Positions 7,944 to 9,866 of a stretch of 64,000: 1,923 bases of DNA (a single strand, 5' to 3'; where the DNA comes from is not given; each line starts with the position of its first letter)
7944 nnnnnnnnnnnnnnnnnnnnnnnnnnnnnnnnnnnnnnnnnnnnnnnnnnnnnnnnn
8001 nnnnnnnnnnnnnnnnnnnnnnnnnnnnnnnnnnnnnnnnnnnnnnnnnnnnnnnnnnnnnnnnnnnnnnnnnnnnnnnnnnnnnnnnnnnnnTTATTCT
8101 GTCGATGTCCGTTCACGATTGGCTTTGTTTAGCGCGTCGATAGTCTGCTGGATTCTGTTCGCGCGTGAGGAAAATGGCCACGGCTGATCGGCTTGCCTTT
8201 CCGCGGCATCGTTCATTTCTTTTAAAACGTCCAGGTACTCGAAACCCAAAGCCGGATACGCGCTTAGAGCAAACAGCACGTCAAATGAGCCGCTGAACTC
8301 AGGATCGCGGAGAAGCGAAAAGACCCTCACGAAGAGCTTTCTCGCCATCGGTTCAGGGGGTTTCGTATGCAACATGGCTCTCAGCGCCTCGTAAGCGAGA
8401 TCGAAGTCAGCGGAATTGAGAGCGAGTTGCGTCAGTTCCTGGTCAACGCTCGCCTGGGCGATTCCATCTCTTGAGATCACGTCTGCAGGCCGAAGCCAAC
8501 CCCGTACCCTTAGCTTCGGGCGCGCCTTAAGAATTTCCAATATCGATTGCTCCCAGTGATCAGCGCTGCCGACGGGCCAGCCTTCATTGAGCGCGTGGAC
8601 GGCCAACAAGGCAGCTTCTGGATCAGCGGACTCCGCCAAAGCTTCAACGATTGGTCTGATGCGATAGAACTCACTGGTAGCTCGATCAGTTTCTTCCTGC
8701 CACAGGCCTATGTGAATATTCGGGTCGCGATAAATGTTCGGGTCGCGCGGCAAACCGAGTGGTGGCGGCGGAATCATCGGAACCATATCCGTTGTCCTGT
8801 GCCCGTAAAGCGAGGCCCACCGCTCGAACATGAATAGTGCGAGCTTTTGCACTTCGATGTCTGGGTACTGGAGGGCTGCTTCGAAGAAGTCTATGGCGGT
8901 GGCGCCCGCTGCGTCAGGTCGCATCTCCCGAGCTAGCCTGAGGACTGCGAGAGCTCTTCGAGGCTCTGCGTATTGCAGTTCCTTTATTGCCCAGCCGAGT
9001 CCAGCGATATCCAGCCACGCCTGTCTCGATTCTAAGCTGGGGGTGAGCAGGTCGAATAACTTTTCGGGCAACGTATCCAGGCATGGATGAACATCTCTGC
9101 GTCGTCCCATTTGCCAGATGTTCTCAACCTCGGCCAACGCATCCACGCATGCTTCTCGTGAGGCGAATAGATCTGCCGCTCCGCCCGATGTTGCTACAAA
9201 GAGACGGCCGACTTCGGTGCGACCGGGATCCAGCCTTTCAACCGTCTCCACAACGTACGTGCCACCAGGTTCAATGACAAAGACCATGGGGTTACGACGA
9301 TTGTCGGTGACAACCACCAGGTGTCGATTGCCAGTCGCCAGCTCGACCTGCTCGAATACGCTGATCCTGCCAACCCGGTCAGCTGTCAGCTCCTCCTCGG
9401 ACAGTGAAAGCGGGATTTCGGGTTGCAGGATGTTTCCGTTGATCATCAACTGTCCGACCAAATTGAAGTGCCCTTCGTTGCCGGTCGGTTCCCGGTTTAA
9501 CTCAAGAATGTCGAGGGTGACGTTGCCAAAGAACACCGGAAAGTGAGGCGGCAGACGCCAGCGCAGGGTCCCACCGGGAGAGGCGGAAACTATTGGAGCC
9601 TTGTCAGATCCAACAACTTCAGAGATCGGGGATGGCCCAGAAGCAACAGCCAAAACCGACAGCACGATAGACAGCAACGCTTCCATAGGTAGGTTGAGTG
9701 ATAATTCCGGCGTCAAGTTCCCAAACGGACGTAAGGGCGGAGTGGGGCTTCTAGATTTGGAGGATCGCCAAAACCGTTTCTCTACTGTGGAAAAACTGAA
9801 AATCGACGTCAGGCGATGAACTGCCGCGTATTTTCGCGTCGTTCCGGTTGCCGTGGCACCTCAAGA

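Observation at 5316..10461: Lower-GC accessory islet with a translationally coupled operon of three orphan secreted proteins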

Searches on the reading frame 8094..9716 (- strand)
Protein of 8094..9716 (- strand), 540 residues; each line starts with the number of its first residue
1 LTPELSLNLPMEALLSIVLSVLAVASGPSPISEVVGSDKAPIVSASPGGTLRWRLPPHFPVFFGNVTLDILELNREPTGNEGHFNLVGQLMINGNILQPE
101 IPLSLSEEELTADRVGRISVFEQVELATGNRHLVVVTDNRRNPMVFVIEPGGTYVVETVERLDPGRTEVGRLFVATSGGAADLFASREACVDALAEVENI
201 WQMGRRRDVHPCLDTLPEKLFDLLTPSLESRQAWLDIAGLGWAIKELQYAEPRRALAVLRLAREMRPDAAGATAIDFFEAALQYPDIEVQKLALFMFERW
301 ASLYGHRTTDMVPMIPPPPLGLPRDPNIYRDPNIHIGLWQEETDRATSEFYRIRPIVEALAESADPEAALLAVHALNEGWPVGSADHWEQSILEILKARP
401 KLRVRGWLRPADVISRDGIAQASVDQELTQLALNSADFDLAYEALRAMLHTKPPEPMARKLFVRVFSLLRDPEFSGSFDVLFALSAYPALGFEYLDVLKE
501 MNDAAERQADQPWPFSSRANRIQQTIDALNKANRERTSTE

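Call 3: search_protein_families(library=pfam, proteins=[window:8094-9716:-], max_evalue=1)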
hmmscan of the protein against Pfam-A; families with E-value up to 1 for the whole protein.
window:8094-9716:- (540 aa): 1 family
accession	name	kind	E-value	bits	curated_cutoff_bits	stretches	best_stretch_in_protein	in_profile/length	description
PF13646.12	HEAT_2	-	0.18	12.6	27.7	0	427-459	3-33/88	HEAT repeats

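Call 4: search_protein_families(library=ncbifam, proteins=[window:8094-9716:-], max_evalue=1)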
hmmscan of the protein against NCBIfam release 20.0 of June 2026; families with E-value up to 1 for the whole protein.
window:8094-9716:- (540 aa): 1 family
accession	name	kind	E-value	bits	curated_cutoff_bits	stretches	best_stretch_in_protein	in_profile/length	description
NF004742.0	PRK06076.1-3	equivalog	0.018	14.2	531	1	14-93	169-249/356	NADH-quinone oxidoreductase subunit NuoH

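Call 6: search_protein_families(library=padloc, proteins=[window:8094-9716:-], max_evalue=1)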
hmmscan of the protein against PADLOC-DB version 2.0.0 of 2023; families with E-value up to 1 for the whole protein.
window:8094-9716:- (540 aa): 0 families

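Call 7: find_homologous_proteins(query=window:8094-9686:-, max_evalue=0.001)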
Query window:8094-9686:- (530 aa): 3 proteins with E <= 0.001 among 8000 candidates.
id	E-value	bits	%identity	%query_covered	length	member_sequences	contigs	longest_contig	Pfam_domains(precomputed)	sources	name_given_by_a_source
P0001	0.0e+0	1191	100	100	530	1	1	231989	-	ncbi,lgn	-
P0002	3.7e-220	750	65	99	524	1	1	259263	-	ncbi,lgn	ncbi:MAG: hypothetical protein AAF358_04650 [Pseudomonadota bacterium]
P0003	2.0e-72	263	34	88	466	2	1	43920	-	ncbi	ncbi:MAG: hypothetical protein AAGA23_06440 [Pseudomonadota bacterium]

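Call 9: find_encoding_contigs(protein=P0002, flank=10000, max_places=4)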
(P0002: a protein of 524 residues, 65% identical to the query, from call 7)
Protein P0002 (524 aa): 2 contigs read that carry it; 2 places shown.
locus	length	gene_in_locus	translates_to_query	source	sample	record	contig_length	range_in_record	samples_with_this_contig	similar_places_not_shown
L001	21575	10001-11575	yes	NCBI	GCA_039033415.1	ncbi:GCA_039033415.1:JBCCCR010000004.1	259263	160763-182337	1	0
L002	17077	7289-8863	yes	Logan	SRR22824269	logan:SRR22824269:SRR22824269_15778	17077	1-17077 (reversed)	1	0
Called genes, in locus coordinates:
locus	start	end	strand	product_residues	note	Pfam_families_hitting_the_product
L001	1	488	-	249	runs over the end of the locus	-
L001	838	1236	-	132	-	-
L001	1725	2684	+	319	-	PF00589:Phage_integrase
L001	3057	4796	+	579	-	-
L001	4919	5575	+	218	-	PF02798:GST_N, PF13409:GST_N_2 (weak), PF13417:GST_N_3 (weak)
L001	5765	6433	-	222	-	PF00702:Hydrolase, PF12710:HAD (weak), PF13419:HAD_2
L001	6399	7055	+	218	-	-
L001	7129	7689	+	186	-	-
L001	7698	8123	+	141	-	PF03544:TonB_C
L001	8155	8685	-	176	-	-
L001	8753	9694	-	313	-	-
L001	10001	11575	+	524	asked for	-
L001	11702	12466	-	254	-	-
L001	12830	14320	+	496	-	-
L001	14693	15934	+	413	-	-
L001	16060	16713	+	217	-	PF00293:NUDIX, PF19368:WHD_AraR, PF21906:WHD_NrtR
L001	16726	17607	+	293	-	PF01145:Band_7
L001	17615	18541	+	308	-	-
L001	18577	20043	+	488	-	PF00561:Abhydrolase_1, PF08386:Abhydrolase_4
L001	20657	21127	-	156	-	-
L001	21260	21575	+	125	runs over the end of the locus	PF03965:Penicillinase_R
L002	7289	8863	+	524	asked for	-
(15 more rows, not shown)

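Call 11: find_encoding_contigs(protein=P0003, flank=10000, max_places=4)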
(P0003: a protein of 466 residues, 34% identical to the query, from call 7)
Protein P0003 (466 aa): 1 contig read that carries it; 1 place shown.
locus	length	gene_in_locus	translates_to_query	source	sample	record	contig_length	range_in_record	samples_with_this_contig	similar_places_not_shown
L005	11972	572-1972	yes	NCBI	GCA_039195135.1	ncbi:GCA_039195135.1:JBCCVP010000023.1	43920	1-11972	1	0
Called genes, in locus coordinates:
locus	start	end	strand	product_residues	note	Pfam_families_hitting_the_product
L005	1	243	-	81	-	PF03061:4HBT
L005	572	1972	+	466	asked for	-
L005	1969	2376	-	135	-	-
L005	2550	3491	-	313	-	-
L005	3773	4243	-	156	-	PF04542:Sigma70_r2, PF08281:Sigma70_r4_2, PF04545:Sigma70_r4 (weak)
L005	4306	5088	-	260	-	PF05096:Glu_cyclase_2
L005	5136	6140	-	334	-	-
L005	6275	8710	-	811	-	PF02687:FtsX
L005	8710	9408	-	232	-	PF02463:SMC_N (faint), PF00005:ABC_tran, PF13304:AAA_21 (faint)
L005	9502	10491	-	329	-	PF04397:LytTR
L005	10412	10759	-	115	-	-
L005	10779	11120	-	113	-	PF01022:HTH_5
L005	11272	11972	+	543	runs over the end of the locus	PF13517:FG-GAP_3 (faint), PF01839:FG-GAP, PF14312:FG-GAP_2 (faint), PF01839:FG-GAP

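Call 13: find_encoding_contigs(protein=P0001, flank=1000, max_places=3)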
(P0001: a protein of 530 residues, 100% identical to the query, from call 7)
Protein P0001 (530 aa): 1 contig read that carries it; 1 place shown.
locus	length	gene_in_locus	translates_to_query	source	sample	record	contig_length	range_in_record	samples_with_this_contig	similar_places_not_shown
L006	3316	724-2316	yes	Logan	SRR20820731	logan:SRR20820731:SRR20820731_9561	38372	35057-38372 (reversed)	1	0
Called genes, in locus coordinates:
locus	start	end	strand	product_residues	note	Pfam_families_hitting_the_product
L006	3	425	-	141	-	?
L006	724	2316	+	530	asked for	-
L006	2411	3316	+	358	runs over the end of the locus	-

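Call 17: search_protein_families(library=pfam, proteins=[P0002, P0003], max_evalue=10)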
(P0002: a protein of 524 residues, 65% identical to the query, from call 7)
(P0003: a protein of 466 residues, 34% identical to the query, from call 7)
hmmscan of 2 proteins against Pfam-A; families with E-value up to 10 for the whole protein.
P0002 (524 aa): 1 family
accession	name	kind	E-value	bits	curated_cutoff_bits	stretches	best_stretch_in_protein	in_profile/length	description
PF01405.22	PsbT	-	6.4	7.1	22.4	1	1-15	1-15/29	Photosystem II reaction centre T protein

P0003 (466 aa): 0 families

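Call 23: search_solved_structures(query=A1, max_evalue=10, show_alignments=2)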
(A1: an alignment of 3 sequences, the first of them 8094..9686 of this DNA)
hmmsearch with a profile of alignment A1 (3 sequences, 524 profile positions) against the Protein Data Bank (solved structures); distinct sequences matched with E-value up to 10: 1.
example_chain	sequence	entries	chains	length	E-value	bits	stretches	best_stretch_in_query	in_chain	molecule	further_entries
7yvy_A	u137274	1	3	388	0.29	12.8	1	219-272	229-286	Acetyl-CoA acetyltransferase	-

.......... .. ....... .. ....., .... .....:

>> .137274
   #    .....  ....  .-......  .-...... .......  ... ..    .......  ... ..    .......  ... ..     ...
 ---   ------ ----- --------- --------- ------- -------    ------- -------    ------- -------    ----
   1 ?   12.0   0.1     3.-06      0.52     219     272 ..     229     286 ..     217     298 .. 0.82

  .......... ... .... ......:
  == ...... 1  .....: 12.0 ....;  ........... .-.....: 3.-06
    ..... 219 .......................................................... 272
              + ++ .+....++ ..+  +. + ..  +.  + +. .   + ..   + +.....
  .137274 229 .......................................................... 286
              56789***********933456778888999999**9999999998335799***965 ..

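Call 31: search_protein_representatives(alignment_id=A1)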
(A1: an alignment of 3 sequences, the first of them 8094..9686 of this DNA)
Query: 3 sequences, 524 profile positions. Proteins with E-value up to 0.001 (for the whole library): 4; up to 1e-10: 4; up to 1e-30: 3. The best 4 are listed.
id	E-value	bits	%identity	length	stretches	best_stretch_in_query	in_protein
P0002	8.4e-299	1007.8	-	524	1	1-524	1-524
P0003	2.8e-236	801.6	-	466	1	52-523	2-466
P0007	1.7e-65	238.0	-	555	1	3-513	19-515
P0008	2.3e-12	62.7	-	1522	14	389-468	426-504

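Call 33: find_encoding_contigs(protein=P0007, flank=10000, max_places=4)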
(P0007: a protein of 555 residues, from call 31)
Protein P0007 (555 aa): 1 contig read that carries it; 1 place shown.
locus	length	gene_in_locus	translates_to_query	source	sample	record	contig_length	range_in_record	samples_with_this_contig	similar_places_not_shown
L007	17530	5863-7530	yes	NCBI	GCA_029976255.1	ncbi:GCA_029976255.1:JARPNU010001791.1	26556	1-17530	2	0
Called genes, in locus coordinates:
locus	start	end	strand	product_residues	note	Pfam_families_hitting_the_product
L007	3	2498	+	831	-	?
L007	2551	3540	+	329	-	PF00288:GHMP_kinases_N, PF08544:GHMP_kinases_C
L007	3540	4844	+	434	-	PF14821:Thr_synth_N, PF00291:PALP, PF24857:THR4_C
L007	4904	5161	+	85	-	-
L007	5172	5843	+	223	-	PF00072:Response_reg, PF00486:Trans_reg_C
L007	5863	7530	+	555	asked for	-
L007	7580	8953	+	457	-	PF26769:HAMP_PhoQ, PF02518:HATPase_c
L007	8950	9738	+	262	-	PF03819:MazG, PF01503:PRA-PH (weak), PF03819:MazG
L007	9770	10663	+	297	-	PF01040:UbiA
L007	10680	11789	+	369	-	PF00089:Trypsin, PF13365:Trypsin_2, PF17820:PDZ_6 (faint), PF00595:PDZ (faint), PF13180:PDZ_2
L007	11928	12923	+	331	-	PF08240:ADH_N, PF00107:ADH_zinc_N, PF13602:ADH_zinc_N_2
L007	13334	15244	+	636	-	PF00144:Beta-lactamase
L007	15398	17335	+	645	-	PF00144:Beta-lactamase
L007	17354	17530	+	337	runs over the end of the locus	PF17396:DUF1611_N, PF07755:DUF1611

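Call 49: predict_structure(alignment_id=A3)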
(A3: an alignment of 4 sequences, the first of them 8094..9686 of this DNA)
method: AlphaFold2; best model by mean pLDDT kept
length: 530 residues; sequences in the alignment: 4
mean_pLDDT: 70.9   pTM: 0.61
mean pLDDT of the five models: 70.9, 67.0, 63.8, 61.6, 61.3
residues with pLDDT >= 90: 132; 70-90: 161; 50-70: 124; < 50: 113
segments of 3 or more residues with pLDDT < 50: 1-39, 99-106, 129-132, 149-170, 193-198, 216-219, 298-325
pLDDT, mean of each block of 10 residues (from residue 1): 30 28 40 46 57 70 72 69 70 59 51 63 61 62 59 43 44 69 73 48 64 52 63 87 89 77 87 95 90 64 40 39 51 78 92 95 89 84 96 86 90 96 94 94 94 91 80 89 90 80 64 89 74
secondary structure, 60 per line:
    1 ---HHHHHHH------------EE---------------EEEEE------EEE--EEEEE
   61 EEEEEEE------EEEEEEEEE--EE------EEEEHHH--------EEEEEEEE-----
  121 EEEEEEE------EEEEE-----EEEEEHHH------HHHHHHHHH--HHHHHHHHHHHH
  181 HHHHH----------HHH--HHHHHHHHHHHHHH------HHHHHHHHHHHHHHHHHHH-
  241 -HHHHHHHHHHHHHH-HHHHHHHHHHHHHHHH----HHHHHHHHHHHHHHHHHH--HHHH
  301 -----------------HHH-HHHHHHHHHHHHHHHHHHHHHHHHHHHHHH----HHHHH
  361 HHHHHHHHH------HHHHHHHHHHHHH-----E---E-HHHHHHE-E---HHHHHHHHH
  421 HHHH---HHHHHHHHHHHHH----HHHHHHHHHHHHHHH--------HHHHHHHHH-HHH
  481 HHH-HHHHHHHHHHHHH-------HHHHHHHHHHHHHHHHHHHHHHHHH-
elements in order: H4-10 E40-44 E51-53 E56-67 E74-82 E93-96 E108-115 E121-127 E134-138 E144-148 H158-166 H169-185 H201-214 H221-239 H242-255 H257-272 H277-294 H297-300 H322-351 H356-369 H376-388 H400-405 H412-424 H428-440 H445-459 H468-476 H478-483 H485-497 H505-529

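Call 54: list_cluster_members(proteins=[P0001, P0004, P0006, P0007, P0002, P0003, P0005])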
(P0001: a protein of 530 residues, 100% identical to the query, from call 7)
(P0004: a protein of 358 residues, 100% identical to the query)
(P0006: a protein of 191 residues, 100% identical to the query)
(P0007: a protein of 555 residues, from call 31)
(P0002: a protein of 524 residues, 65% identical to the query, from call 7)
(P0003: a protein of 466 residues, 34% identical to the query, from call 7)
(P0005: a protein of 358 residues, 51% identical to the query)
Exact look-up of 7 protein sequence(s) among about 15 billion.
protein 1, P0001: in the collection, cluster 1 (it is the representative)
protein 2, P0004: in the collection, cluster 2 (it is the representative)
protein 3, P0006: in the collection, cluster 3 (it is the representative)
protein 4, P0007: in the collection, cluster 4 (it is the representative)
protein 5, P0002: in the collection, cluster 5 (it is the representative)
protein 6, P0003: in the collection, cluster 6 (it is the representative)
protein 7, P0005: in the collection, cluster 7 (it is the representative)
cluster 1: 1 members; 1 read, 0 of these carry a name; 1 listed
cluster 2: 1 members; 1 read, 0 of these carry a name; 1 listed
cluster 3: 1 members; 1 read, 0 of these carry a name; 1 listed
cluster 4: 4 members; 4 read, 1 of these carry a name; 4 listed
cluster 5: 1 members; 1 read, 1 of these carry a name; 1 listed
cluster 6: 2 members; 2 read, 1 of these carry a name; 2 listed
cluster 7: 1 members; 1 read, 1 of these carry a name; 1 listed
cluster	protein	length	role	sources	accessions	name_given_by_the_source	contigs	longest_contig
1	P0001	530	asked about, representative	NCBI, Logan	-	-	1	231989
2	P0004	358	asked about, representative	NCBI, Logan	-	-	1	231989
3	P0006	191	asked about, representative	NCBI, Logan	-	-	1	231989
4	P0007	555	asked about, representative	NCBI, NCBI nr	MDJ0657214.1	MAG: hypothetical protein QNJ40_23845 [Xanthomonadales bacterium] | hypothetical protein [Xanthomonadales bacterium]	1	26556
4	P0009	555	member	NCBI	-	-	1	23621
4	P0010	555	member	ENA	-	-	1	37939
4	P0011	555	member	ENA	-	-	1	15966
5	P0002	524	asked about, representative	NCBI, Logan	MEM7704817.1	MAG: hypothetical protein AAF358_04650 [Pseudomonadota bacterium]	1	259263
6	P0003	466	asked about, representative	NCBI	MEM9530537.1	MAG: hypothetical protein AAGA23_06440 [Pseudomonadota bacterium]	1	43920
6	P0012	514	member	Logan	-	-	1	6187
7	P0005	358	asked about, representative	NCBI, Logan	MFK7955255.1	MAG: HEAT repeat domain-containing protein [Lysobacterales bacterium]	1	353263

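Call 59: search_protein_families(library=pfam, proteins=[L001:8753-9694:-, L001:8155-8685:-, L001:11702-12466:-, L001:12830-14320:+, L005:1969-2376:-, L005:2550-3491:-], max_evalue=0.01)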
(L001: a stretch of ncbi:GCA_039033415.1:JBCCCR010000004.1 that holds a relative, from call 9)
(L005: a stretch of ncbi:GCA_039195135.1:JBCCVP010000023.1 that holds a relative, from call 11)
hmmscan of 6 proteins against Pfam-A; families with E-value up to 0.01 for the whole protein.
L001:8753-9694:- (313 aa): 0 families

L001:8155-8685:- (176 aa): 0 families

L001:11702-12466:- (254 aa): 0 families

L001:12830-14320:+ (496 aa): 0 families

L005:1969-2376:- (135 aa): 0 families

L005:2550-3491:- (313 aa): 0 families

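Call 64: search_protein_families(library=phrogs, proteins=[window:8094-9686:-], max_evalue=0.1)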
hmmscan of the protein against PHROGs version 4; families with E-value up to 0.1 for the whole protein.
window:8094-9686:- (530 aa): 0 families

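Call 76: search_protein_families(library=ncbifam, proteins=[L007:5172-5843:+, L007:7580-8953:+, L007:4904-5161:+], max_evalue=0.00001)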
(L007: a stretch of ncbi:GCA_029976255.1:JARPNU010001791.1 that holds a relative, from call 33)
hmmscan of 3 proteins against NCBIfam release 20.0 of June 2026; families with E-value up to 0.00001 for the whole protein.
L007:5172-5843:+ (223 aa): 88 families (the best 25 are shown)
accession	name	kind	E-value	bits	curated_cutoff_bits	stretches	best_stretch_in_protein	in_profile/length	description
NF008078.0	PRK10816.1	equivalog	3.7e-66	222.8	336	1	1-221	1-221/223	two-component system response regulator PhoP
NF041734.1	resp_reg_RppA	equivalog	9.3e-63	211.6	250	1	1-221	1-228/229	two-component system response regulator RppA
NF045991.1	RespRegCtrARhodob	equivalog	6.1e-61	206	350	1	1-221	1-222/224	response regulator transcription factor CtrA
TIGR01387.1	cztR_silR_copR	subfamily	3.2e-58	196.9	279.2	1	3-219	1-217/218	heavy metal response regulator transcription factor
TIGR02154.1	PhoB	equivalog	2.1e-57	194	296.2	1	2-220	4-225/226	phosphate regulon transcriptional regulator PhoB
NF007928.2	PRK10643.1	equivalog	5.4e-55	186.4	330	1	1-219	1-215/216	two-component system response regulator PmrA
NF041733.1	resp_reg_CseB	equivalog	8.4e-51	172.5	350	1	2-221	2-227/228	two-component system response regulator CseB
NF045944.1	ResRegRpaBCyano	equivalog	3.3e-50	170.6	330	1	4-221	1-228/229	response regulator transcription factor RpaB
NF007346.1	PRK09836.1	equivalog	1.8e-49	168.5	420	1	1-220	1-221/227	copper/silver response regulator transcription factor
NF008567.0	PRK11517.1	equivalog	7.5e-49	166.1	353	1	1-222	1-220/223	response regulator transcription factor HprR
NF007663.1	PRK10336.1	equivalog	2.2e-48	164.9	345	1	1-219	1-215/219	quorum sensing response regulator transcription factor QseB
NF012023.0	PRK15479.1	equivalog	2.6e-48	164.5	337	1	1-221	1-218/224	transcriptional regulator TctD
NF008296.0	PRK11083.1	equivalog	8e-46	156.3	273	1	2-221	5-226/228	two-component system response regulator CreB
NF040689.1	MtrAB_MtrA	equivalog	1.2e-45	155.6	300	1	3-219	1-217/219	MtrAB system response regulator MtrA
NF053854.1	RespRegPhoBBctds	equivalog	6.2e-45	153.3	270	1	3-221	1-225/225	two-component system response regulator PhoB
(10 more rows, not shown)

L007:7580-8953:+ (457 aa): 53 families (the best 25 are shown)
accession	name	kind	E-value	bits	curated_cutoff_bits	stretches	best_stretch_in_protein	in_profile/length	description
NF008077.0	PRK10815.1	equivalog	9e-58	196.1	497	1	190-447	214-479/488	two-component system sensor histidine kinase PhoQ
NF012163.2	BaeS_SmeS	equivalog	1.5e-25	90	500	1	168-446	163-456/457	sensor histidine kinase efflux regulator BaeS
NF007837.0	PRK10549.1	equivalog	4.6e-25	88.3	603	1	168-446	163-456/466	envelope stress sensor histidine kinase BaeS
NF007898.0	PRK10604.1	equivalog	6.1e-25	88.3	478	1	225-447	200-422/433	two-component system sensor histidine kinase RstB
TIGR02966.1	phoR_proteo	equivalog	3.3e-24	85.5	334.2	1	237-437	106-324/333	phosphate regulon sensor histidine kinase PhoR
NF008312.0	PRK11100.1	equivalog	7.3e-24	84.4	356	1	141-446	154-472/477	two-component system sensor histidine kinase CreC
NF008025.0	PRK10755.1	equivalog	1.2e-23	83.4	314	1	187-433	85-340/362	two-component system sensor histidine kinase PmrB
TIGR01386.1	cztS_silS_copS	subfamily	1.5e-23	83.5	292.55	2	339-445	345-455/457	heavy metal sensor histidine kinase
NF007004.0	PRK09467.1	equivalog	1.6e-23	83.2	415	1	179-446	164-434/440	two-component system sensor histidine kinase EnvZ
NF007007.0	PRK09470.1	equivalog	3.8e-21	75.5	486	1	194-445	196-456/463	envelope stress sensor histidine kinase CpxA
NF046044.1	PnpS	equivalog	7.6e-19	68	400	1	283-439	219-382/390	two-component system histidine kinase PnpS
NF007345.0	PRK09835.1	subfamily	5.8e-17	61.4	423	1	147-444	163-476/482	Cu(+)/Ag(+) sensor histidine kinase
NF008235.0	PRK11006.1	equivalog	6.6e-17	61.5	390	1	237-441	196-416/431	phosphate regulon sensor histidine kinase PhoR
NF007664.1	PRK10337.1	equivalog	1.1e-16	60.5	475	1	170-443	156-439/442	quorum sensing histidine kinase QseC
NF006800.0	PRK09303.1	equivalog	1.3e-16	60.5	342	1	279-433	201-362/383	histidine kinase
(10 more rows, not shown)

L007:4904-5161:+ (85 aa): 0 families
